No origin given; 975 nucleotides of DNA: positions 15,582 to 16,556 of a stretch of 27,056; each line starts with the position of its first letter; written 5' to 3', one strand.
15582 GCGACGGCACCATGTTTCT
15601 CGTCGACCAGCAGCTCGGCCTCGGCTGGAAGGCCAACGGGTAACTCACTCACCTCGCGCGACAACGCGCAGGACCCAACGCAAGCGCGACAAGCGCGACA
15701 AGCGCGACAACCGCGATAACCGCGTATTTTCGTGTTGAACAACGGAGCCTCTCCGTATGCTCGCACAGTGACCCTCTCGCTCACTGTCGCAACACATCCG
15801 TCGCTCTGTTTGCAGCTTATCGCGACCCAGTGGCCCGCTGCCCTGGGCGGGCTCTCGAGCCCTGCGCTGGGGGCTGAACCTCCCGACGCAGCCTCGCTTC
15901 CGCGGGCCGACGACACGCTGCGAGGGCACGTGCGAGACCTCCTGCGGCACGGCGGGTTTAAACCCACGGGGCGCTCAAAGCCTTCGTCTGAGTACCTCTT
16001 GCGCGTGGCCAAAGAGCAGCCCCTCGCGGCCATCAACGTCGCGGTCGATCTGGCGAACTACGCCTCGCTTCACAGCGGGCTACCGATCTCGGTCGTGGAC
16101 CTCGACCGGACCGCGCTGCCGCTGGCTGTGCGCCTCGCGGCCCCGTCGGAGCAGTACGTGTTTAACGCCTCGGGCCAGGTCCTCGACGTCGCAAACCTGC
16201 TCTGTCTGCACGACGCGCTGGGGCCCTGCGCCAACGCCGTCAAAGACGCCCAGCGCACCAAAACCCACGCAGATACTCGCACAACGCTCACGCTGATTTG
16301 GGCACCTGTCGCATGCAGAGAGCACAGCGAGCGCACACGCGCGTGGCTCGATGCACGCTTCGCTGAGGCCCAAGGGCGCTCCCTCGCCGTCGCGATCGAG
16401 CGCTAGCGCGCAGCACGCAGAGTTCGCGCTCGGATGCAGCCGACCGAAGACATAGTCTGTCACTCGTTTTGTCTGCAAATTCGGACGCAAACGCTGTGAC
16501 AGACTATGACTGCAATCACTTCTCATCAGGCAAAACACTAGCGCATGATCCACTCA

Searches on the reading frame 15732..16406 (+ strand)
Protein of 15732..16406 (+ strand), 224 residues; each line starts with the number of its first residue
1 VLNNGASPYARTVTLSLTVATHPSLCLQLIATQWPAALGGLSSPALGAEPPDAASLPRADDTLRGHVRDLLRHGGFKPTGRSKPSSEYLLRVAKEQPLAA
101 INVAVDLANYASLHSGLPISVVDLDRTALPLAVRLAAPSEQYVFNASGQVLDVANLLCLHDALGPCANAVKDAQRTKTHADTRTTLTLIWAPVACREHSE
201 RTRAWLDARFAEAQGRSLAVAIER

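Call 3: search_protein_families(library=pfam, proteins=[window:15732-16406:+], max_evalue=0.1)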
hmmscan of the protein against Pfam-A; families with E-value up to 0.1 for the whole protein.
window:15732-16406:+ (224 aa): 1 family
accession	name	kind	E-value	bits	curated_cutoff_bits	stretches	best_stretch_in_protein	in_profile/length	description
PF03483.22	B3_4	-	4e-09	36.7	29.3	1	82-187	16-122/174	B3/4 domain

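Call 4: search_protein_families(library=ncbifam, proteins=[window:15732-16406:+], max_evalue=0.1)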
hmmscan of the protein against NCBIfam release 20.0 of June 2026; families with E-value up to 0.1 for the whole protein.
window:15732-16406:+ (224 aa): 1 family
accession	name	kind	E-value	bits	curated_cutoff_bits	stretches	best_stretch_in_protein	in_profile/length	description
TIGR00472.1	pheT_bact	equivalog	0.0089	14.3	402.65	1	97-144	245-292/798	phenylalanine--tRNA ligase subunit beta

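Call 9: find_homologous_proteins(query=window:15732-16406:+, max_evalue=0.001)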
Query window:15732-16406:+ (224 aa): 6995 proteins with E <= 0.001 among 8000 candidates; the best 120 are listed.
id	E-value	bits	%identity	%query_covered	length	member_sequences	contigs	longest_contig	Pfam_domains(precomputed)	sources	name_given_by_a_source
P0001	1.1e-141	488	100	100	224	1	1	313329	PF03483.23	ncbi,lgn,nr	ncbi:MAG: phenylalanine--tRNA ligase beta subunit-related protein [Deltaproteobacteria bacterium]|nr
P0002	7.5e-64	233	60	85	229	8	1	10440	PF03483.23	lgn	-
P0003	1.6e-63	232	58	92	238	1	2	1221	PF03483.23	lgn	-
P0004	2.1e-62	229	54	90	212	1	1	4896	PF03483.23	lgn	-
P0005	3.9e-62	228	55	88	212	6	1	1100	PF03483.23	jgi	-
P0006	4.7e-62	228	58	90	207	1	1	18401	PF03483.23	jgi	jgi:DNA/RNA-binding domain of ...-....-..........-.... protein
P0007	5.2e-62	227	54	88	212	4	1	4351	PF03483.23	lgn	-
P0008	6.4e-62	227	56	88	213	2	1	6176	PF03483.23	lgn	-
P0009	9.4e-62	227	58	92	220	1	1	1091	PF03483.23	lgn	-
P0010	1.2e-61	226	57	88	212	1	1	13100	PF03483.23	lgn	-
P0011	1.4e-61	226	56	88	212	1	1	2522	PF03483.23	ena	-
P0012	1.5e-61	226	60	84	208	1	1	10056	PF03483.23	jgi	jgi:DNA/RNA-binding domain of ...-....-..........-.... protein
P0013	1.7e-61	226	53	92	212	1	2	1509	PF03483.23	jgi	jgi:DNA/RNA-binding domain of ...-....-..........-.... protein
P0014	2.0e-61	226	61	84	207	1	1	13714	PF03483.23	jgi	jgi:DNA/RNA-binding domain of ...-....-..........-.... protein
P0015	2.9e-61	225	60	84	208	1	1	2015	PF03483.23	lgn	-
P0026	1.2e-60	223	59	84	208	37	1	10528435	PF03483.23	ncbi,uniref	ncbi:phenylalanine--tRNA ligase beta subunit-related protein [Myxococcus faecalis]|uniref:phenylalan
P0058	5.2e-60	221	59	86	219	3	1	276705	PF03483.23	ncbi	ncbi:MAG: phenylalanine--tRNA ligase beta subunit-related protein [Polyangiaceae bacterium]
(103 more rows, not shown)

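Call 10: find_encoding_contigs(protein=P0001, flank=10000, max_places=3)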
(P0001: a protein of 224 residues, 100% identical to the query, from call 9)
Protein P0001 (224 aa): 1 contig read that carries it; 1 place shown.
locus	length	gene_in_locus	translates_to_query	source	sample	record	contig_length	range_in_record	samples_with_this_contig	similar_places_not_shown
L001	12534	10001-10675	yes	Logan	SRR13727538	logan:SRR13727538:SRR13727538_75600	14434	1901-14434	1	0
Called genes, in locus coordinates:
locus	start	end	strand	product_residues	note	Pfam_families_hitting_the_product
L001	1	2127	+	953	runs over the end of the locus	PF01564:Spermine_synth (weak)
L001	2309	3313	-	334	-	PF00005:ABC_tran, PF08352:oligo_HPY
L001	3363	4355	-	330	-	PF00005:ABC_tran, PF13304:AAA_21 (weak), PF08352:oligo_HPY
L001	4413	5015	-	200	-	-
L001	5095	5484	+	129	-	-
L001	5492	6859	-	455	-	PF00672:HAMP, PF00512:HisKA, PF02518:HATPase_c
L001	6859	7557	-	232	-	PF00072:Response_reg, PF00486:Trans_reg_C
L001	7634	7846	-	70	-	-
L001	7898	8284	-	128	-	PF07813:LTXXQ (weak), PF13801:Metal_resist (weak)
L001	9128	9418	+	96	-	PF10087:DUF2325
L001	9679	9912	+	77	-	PF01471:PG_binding_1, PF09374:PG_binding_3 (faint)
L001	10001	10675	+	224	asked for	PF03483:B3_4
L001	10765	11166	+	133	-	-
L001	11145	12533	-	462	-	?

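Call 11: find_encoding_contigs(protein=P0058, flank=6000, max_places=3)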
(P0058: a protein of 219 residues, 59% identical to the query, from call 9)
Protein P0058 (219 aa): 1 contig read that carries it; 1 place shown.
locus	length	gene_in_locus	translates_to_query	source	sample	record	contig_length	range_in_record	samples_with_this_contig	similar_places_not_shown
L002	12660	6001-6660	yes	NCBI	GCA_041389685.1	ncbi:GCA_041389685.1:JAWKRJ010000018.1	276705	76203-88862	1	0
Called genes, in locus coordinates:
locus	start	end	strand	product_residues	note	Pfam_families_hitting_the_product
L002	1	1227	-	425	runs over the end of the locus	PF07719:TPR_2 (weak), PF08308:PEGA (weak)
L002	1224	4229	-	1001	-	PF01839:FG-GAP (faint), PF13517:FG-GAP_3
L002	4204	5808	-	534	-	PF00069:Pkinase, PF07714:PK_Tyr_Ser-Thr, PF08308:PEGA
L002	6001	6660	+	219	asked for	PF03483:B3_4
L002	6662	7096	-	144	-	PF13590:DUF4136 (faint)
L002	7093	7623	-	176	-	PF03232:COQ7 (faint), PF00210:Ferritin, PF02915:Rubrerythrin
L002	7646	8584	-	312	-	PF00582:Usp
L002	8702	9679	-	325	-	-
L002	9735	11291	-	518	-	PF00989:PAS (weak), PF08448:PAS_4, PF08447:PAS_3 (weak), PF00512:HisKA, PF02518:HATPase_c, PF13581:HATPase_c_2 (weak)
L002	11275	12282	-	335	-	PF13581:HATPase_c_2, PF07228:SpoIIE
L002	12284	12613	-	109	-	PF13581:HATPase_c_2, PF02518:HATPase_c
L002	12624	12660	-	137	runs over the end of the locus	PF01740:STAS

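Call 12: find_encoding_contigs(protein=P0026, flank=6000, max_places=2)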
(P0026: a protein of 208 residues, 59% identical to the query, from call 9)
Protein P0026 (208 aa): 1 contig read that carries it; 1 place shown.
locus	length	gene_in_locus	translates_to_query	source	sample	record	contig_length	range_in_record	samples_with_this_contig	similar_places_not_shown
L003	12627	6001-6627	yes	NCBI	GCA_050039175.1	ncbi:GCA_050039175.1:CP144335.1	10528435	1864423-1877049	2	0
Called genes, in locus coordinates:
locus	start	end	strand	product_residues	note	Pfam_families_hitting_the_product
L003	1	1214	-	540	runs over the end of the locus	PF00006:ATP-synt_ab (faint), PF03193:RsgA_GTPase (faint), PF13476:AAA_23 (faint), PF13555:AAA_29 (faint), PF00005:ABC_tran, PF01926:MMR_HSR1 (faint), PF12848:ABC_tran_Xtn, PF00005:ABC_tran, +2 more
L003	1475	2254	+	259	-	-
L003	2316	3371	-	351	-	PF08240:ADH_N, PF00107:ADH_zinc_N, PF13602:ADH_zinc_N_2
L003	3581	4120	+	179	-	-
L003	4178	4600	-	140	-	-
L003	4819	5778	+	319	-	PF14525:AraC_binding_2, PF12833:HTH_18, PF00165:HTH_AraC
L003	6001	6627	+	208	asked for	PF03483:B3_4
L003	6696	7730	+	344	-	PF01636:APH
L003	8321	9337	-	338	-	PF08240:ADH_N, PF00107:ADH_zinc_N, PF13602:ADH_zinc_N_2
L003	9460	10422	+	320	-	PF00126:HTH_1, PF03466:LysR_substrate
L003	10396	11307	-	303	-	PF08843:AbiEii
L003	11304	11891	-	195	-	-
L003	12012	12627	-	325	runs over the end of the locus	PF01965:DJ-1_PfpI, PF12833:HTH_18, PF00165:HTH_AraC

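Call 13: find_encoding_contigs(protein=P0002, flank=6000, max_places=3)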
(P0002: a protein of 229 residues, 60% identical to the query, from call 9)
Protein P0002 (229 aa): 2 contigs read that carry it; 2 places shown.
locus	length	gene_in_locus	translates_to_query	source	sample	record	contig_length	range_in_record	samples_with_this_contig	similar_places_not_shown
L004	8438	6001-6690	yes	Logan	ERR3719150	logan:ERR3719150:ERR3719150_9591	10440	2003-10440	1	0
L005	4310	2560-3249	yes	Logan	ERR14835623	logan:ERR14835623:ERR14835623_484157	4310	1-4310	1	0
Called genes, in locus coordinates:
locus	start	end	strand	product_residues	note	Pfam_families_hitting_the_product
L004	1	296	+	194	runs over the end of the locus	PF13302:Acetyltransf_3, PF00583:Acetyltransf_1, PF13420:Acetyltransf_4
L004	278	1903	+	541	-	PF00512:HisKA, PF02518:HATPase_c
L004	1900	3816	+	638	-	PF00512:HisKA, PF02518:HATPase_c (weak)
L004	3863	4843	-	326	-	PF13692:Glyco_trans_1_4 (weak), PF00534:Glycos_transf_1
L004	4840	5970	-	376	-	PF00092:VWA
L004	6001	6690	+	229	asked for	PF03483:B3_4 (weak)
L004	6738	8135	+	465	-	PF00079:Serpin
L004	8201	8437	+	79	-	?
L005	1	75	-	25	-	?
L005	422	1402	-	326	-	PF13692:Glyco_trans_1_4, PF00534:Glycos_transf_1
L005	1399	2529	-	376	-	PF00092:VWA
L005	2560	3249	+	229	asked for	PF03483:B3_4 (weak)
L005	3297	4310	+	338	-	?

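Call 19: search_solved_structures(query=window:15732-16406:+, max_evalue=0.01, show_alignments=1)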
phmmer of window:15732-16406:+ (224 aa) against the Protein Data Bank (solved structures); distinct sequences matched with E-value up to 0.01: 3.
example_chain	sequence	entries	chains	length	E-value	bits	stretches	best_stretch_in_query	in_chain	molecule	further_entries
7k9m_B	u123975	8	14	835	2.5e-05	27.4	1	101-202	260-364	Phenylalanine--tRNA ligase beta subunit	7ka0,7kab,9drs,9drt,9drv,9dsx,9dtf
7k98_B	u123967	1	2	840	2.5e-05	27.4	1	101-202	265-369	Phenylalanine--tRNA ligase beta subunit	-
7daw_B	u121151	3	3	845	2.6e-05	27.4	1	101-202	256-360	Phenylalanine--tRNA ligase beta subunit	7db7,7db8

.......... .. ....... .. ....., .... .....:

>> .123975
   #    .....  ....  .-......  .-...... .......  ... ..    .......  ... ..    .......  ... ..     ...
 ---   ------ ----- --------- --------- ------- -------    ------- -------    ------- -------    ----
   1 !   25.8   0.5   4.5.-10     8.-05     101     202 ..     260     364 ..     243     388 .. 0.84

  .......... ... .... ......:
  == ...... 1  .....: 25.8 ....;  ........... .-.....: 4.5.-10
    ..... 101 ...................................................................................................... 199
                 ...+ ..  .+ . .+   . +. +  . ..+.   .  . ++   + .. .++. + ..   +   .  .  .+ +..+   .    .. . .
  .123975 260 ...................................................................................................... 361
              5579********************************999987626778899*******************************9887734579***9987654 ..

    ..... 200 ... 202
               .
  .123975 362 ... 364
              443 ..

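Call 43: search_solved_structures(query=A5, max_evalue=1, show_alignments=3)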
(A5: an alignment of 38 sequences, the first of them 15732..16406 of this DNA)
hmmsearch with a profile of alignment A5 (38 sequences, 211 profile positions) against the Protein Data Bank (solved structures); distinct sequences matched with E-value up to 1: 12.
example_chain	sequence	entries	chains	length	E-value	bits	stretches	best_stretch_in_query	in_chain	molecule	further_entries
6r3e_A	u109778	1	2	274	0.00033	23.3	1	40-78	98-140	DNA (cytosine-5)-methyltransferase 3B,DNA (cytosine-5)-methyltransferase 3B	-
4p71_A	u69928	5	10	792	0.00076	22.1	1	72-144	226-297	Phenylalanine--tRNA ligase beta subunit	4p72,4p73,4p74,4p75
7n8y_B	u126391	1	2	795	0.00083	22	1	88-134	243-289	Phenylalanine--tRNA ligase beta subunit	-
7k9m_B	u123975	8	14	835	0.0024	20.5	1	93-188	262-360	Phenylalanine--tRNA ligase beta subunit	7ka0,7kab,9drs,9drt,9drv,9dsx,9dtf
7k98_B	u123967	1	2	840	0.0024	20.5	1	93-188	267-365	Phenylalanine--tRNA ligase beta subunit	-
7daw_B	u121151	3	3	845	0.0024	20.5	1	93-188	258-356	Phenylalanine--tRNA ligase beta subunit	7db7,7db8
3pco_B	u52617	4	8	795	0.0069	19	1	88-134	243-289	Phenylalanyl-tRNA synthetase, beta chain | Phenylalanine--tRNA ligase beta subunit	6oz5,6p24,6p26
9mkl_A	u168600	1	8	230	0.47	13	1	60-109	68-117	B3/4 domain-containing protein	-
2iy5_B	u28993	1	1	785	0.48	13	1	71-131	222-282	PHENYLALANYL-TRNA SYNTHETASE BETA CHAIN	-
1b70_B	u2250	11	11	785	0.48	13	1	71-131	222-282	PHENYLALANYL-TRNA SYNTHETASE | PROTEIN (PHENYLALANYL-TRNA SYNTHETASE) | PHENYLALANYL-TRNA SYNTHETASE BETA CHAIN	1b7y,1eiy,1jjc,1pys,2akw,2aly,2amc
9lwi_C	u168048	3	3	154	0.66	12.6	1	137-192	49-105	Protein X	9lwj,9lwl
9f7e_A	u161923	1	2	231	0.93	12.1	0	55-117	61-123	CtdA Canavanyl tRNA Deacylase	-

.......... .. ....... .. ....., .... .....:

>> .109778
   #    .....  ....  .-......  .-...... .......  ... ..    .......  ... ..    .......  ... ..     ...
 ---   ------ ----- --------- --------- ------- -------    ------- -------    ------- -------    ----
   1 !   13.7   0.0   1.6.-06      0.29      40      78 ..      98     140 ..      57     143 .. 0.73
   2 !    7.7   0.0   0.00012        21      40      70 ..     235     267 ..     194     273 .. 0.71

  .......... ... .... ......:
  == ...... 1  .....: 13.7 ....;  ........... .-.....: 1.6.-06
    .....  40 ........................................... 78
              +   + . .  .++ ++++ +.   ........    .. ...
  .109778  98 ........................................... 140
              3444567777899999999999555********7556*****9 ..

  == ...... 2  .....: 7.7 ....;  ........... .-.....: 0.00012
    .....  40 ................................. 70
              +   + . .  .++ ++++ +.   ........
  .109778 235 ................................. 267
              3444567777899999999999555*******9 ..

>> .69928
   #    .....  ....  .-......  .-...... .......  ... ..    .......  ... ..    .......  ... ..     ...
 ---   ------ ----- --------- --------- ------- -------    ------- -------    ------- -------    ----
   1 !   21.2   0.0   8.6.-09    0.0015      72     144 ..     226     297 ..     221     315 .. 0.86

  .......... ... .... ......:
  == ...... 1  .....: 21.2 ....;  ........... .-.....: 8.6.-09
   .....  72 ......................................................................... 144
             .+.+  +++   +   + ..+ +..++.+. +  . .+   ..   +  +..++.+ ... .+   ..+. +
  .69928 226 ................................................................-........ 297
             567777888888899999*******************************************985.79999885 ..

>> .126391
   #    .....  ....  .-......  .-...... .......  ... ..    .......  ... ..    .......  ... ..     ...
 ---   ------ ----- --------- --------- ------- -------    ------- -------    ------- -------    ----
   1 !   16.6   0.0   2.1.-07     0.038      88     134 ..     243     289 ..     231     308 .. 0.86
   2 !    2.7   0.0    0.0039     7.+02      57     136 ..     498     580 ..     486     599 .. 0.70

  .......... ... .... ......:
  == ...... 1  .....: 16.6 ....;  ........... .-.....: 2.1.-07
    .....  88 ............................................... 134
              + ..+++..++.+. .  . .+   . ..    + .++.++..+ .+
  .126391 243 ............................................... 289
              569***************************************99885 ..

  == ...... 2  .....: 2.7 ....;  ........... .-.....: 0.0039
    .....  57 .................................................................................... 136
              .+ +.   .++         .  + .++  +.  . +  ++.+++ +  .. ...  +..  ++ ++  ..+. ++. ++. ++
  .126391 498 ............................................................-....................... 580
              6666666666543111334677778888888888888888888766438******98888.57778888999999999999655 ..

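Call 53: predict_structure(alignment_id=A5)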
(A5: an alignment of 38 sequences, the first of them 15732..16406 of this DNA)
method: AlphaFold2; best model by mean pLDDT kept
length: 224 residues; sequences in the alignment: 38
mean_pLDDT: 85.1   pTM: 0.84
mean pLDDT of the five models: 85.1, 84.4, 84.4, 84.0, 83.0
residues with pLDDT >= 90: 126; 70-90: 56; 50-70: 37; < 50: 5
segments of 3 or more residues with pLDDT < 50: 78-81
pLDDT, mean of each block of 10 residues (from residue 1): 58 90 95 96 70 77 89 60 58 72 92 92 97 92 81 89 90 87 97 96 96 95 95
secondary structure, 60 per line:
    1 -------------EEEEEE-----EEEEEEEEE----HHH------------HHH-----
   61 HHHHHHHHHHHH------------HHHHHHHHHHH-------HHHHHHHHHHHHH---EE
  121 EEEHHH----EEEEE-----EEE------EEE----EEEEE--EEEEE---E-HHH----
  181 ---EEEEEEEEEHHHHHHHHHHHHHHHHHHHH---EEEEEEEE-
elements in order: E14-19 E25-33 H61-72 H85-95 H103-115 E119-123 E131-135 E141-143 E150-152 E157-161 E164-168 E184-192 H193-212 E216-223

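Call 58: fold_search(model_id=the predicted structure, library=pdb)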
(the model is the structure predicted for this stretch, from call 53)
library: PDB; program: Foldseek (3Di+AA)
matches with E <= 10: 790; with E <= 0.001: 32
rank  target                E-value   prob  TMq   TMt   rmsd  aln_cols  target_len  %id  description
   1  9mkl_H                4.9e-11  1.00  0.66  0.65   4.7       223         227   17  canavanyl-tRNAArg deacylase (CtdA) (released 2025-10-01)
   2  9mkl_A                6.7e-11  1.00  0.65  0.64   4.9       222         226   17  canavanyl-tRNAArg deacylase (CtdA) (released 2025-10-01)
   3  9f7e_A                7.1e-11  1.00  0.69  0.67   3.8       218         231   21  CtdA Canavanine tRNA-editing deacetylase from Pseudomonas canavaninivorans (released 2025-05-14)
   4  9drs_E                5.6e-08  1.00  0.55  0.17   6.1       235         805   17  Crystal structure of M. tuberculosis PheRS-tRNA complex bound to inhibitor D-116 (released 2025-02-12)
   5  9drt_E                6.8e-08  1.00  0.56  0.17   6.0       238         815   17  Crystal structure of the complex of M. tuberculosis PheRS with cognate precursor tRNA and fragment DDD00805735 (released 2025-06-04)
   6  9dsx_E                7.2e-08  1.00  0.56  0.17   6.0       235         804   17  Crystal structure of the complex of M. tuberculosis PheRS with cognate precursor tRNA and fragment DDD00107555 (released 2025-06-04)
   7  7ka0_B                8.2e-08  1.00  0.53  0.16   8.1       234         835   16  Crystal structure of the complex of M. tuberculosis PheRS with cognate precursor tRNA and phenylalanine (released 2021-05-12)
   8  9dtf_E                1.4e-07  1.00  0.55  0.17   6.0       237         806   16  Crystal structure of the complex of M. tuberculosis PheRS with cognate precursor tRNA and fragment DDD01008876 (released 2025-06-04)
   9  7k98_E                1.9e-07  1.00  0.48  0.14  10.5       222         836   19  Preaminoacylation complex of M. tuberculosis PheRS with cognate precursor tRNA and 5'-O-(N-phenylalanyl)sulfamoyl-aden (released 2021-05-12)
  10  6p8t_E                2.5e-07  1.00  0.53  0.17   6.4       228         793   13  Acinetobacter baumannii tRNA synthetase in complex with compound 1 (released 2020-11-18)
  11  6oz5_D                2.9e-07  1.00  0.55  0.17   7.0       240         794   14  Escherichia coli tRNA synthetase in complex with compound 3 (released 2020-11-18)
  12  7k98_B                3.5e-07  1.00  0.55  0.16   6.0       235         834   16  Preaminoacylation complex of M. tuberculosis PheRS with cognate precursor tRNA and 5'-O-(N-phenylalanyl)sulfamoyl-aden (released 2021-05-12)
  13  6oz5_B                3.5e-07  1.00  0.52  0.16   8.3       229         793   14  Escherichia coli tRNA synthetase in complex with compound 3 (released 2020-11-18)
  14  4p71_A                7.4e-07  1.00  0.56  0.18   4.4       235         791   12  Apo PheRS from P. aeuriginosa (released 2014-06-25)
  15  6p8t_A                7.4e-07  1.00  0.53  0.17   5.9       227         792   14  Acinetobacter baumannii tRNA synthetase in complex with compound 1 (released 2020-11-18)
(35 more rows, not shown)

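Call 67: search_protein_families(library=padloc, proteins=[window:15732-16406:+], max_evalue=0.01)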
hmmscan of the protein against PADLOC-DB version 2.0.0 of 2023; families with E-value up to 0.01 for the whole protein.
window:15732-16406:+ (224 aa): 0 families

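Call 68: search_protein_families(library=phrogs, proteins=[window:15732-16406:+], max_evalue=0.01)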
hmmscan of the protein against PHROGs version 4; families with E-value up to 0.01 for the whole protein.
window:15732-16406:+ (224 aa): 1 family
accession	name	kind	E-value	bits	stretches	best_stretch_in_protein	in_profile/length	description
phrog_21682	-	unknown function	0.0041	16.2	1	82-145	230-293/798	-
